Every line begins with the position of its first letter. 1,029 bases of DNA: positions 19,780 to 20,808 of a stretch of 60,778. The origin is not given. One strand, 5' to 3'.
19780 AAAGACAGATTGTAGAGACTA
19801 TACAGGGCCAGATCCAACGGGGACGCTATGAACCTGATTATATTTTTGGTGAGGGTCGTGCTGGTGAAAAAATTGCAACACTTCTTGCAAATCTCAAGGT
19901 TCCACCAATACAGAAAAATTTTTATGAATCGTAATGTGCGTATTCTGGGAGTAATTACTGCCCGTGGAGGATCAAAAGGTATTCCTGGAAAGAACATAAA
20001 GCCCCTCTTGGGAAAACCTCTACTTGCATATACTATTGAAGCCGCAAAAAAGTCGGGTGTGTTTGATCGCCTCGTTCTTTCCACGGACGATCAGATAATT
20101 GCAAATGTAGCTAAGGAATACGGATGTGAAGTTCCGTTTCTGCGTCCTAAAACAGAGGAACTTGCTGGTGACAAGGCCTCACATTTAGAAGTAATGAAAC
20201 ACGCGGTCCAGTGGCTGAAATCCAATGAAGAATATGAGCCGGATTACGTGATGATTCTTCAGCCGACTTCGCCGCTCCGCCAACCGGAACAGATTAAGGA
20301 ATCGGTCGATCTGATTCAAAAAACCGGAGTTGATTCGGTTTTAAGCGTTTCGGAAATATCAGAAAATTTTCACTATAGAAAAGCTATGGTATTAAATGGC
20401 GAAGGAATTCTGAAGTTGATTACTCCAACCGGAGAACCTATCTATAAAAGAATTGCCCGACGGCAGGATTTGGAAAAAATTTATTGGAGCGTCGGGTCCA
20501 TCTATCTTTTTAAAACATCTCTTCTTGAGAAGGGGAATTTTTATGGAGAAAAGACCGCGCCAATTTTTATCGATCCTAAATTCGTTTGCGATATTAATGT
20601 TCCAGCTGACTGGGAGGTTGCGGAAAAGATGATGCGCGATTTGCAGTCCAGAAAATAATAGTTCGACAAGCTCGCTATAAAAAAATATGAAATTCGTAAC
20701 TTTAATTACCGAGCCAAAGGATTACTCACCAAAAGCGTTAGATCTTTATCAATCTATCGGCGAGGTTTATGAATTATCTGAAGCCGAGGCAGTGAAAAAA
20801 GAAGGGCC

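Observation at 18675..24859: NeuC-NeuA-NeuB sialic-acid pathway embedded in a CPR glycan locus, with three unusual co-transcribed partners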

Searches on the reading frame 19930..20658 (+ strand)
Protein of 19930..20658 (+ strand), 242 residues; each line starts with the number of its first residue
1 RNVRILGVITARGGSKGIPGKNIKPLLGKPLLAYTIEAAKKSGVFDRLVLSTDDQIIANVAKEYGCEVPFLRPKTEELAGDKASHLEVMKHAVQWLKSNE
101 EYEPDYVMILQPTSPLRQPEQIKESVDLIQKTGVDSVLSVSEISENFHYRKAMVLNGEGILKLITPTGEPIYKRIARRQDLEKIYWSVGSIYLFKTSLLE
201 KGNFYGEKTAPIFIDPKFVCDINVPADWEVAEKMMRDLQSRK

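Call 4: search_protein_families(library=pfam, proteins=[window:19930-20658:+], max_evalue=0.01)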
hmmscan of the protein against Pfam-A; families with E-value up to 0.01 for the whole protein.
window:19930-20658:+ (242 aa): 2 families
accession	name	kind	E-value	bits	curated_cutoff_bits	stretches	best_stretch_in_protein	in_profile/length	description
PF02348.25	CTP_transf_3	-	1.5e-26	94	22.6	1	7-141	2-123/217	Cytidylyltransferase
PF12804.13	NTP_transf_3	-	0.0087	16.7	27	0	21-134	16-116/160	MobA-like NTP transferase domain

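Call 5: search_protein_families(library=ncbifam, proteins=[window:19930-20658:+], max_evalue=0.01)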
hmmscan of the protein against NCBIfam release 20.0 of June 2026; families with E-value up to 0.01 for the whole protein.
window:19930-20658:+ (242 aa): 9 families
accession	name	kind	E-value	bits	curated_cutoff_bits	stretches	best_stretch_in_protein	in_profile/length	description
TIGR03584.1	PseF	equivalog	1.3e-56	191.7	205.7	1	7-234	2-219/222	pseudaminic acid cytidylyltransferase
NF003952.0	PRK05450.1-5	subfamily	3.5e-14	52.6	193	1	4-144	2-132/250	3-deoxy-manno-octulosonate cytidylyltransferase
NF003950.0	PRK05450.1-3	subfamily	3.1e-12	46.4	234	1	5-132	3-120/248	3-deoxy-manno-octulosonate cytidylyltransferase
NF009905.0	PRK13368.1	subfamily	1.7e-11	44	255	1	5-144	3-130/243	3-deoxy-manno-octulosonate cytidylyltransferase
NF003948.0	PRK05450.1-1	equivalog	1.2e-07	31.2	281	1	5-154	6-145/248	3-deoxy-manno-octulosonate cytidylyltransferase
TIGR00466.1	kdsB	equivalog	2.2e-07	30.5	155.2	1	8-127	6-114/241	3-deoxy-manno-octulosonate cytidylyltransferase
NF001183.0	PRK00155.1-3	subfamily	0.0012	18.2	166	1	7-138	9-139/237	D-ribitol-5-phosphate cytidylyltransferase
NF010939.0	PRK14359.1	equivalog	0.0051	15.4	592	1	20-201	21-177/430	bifunctional UDP-N-acetylglucosamine diphosphorylase/glucosamine-1-phosphate N-acetyltransferase GlmU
TIGR01208.1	rmlA_long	equivalog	0.0081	15.1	320.25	0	21-170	22-162/353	glucose-1-phosphate thymidylyltransferase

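Call 31: search_solved_structures(query=window:19930-20658:+, max_evalue=0.00001, show_alignments=1)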
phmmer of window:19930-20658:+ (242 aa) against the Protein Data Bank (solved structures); distinct sequences matched with E-value up to 0.00001: 10.
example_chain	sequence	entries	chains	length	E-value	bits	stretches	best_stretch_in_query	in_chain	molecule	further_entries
9ftb_A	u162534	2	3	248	5.3e-38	134.2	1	6-235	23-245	NeuA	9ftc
6ifd_A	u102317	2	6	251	1.6e-33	119.5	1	6-235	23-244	CMP-N-acetylneuraminate Synthetase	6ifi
1qwj_A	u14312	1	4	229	1.1e-28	103.7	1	6-234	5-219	cytidine monophospho-N-acetylneuraminic acid synthetase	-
1eyr_A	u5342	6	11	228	2.4e-23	86.2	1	6-236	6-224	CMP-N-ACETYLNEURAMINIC ACID SYNTHETASE | N-acylneuraminate cytidylyltransferase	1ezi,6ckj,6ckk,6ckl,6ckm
9t4z_A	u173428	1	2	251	2.3e-19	73.2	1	2-235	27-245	PpNeuA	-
3duv_A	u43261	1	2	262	2.9e-08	36.8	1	8-135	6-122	3-deoxy-manno-octulosonate cytidylyltransferase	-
1vh3_A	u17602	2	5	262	2.9e-08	36.8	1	8-135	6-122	3-deoxy-manno-octulosonate cytidylyltransferase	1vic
3tqd_A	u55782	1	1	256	4.5e-08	36.2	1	8-157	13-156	3-deoxy-manno-octulosonate cytidylyltransferase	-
8ees_A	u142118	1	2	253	9e-07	32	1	8-73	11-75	3-deoxy-manno-octulosonate cytidylyltransferase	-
3k8d_A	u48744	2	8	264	9.4e-06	28.6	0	6-73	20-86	3-deoxy-manno-octulosonate cytidylyltransferase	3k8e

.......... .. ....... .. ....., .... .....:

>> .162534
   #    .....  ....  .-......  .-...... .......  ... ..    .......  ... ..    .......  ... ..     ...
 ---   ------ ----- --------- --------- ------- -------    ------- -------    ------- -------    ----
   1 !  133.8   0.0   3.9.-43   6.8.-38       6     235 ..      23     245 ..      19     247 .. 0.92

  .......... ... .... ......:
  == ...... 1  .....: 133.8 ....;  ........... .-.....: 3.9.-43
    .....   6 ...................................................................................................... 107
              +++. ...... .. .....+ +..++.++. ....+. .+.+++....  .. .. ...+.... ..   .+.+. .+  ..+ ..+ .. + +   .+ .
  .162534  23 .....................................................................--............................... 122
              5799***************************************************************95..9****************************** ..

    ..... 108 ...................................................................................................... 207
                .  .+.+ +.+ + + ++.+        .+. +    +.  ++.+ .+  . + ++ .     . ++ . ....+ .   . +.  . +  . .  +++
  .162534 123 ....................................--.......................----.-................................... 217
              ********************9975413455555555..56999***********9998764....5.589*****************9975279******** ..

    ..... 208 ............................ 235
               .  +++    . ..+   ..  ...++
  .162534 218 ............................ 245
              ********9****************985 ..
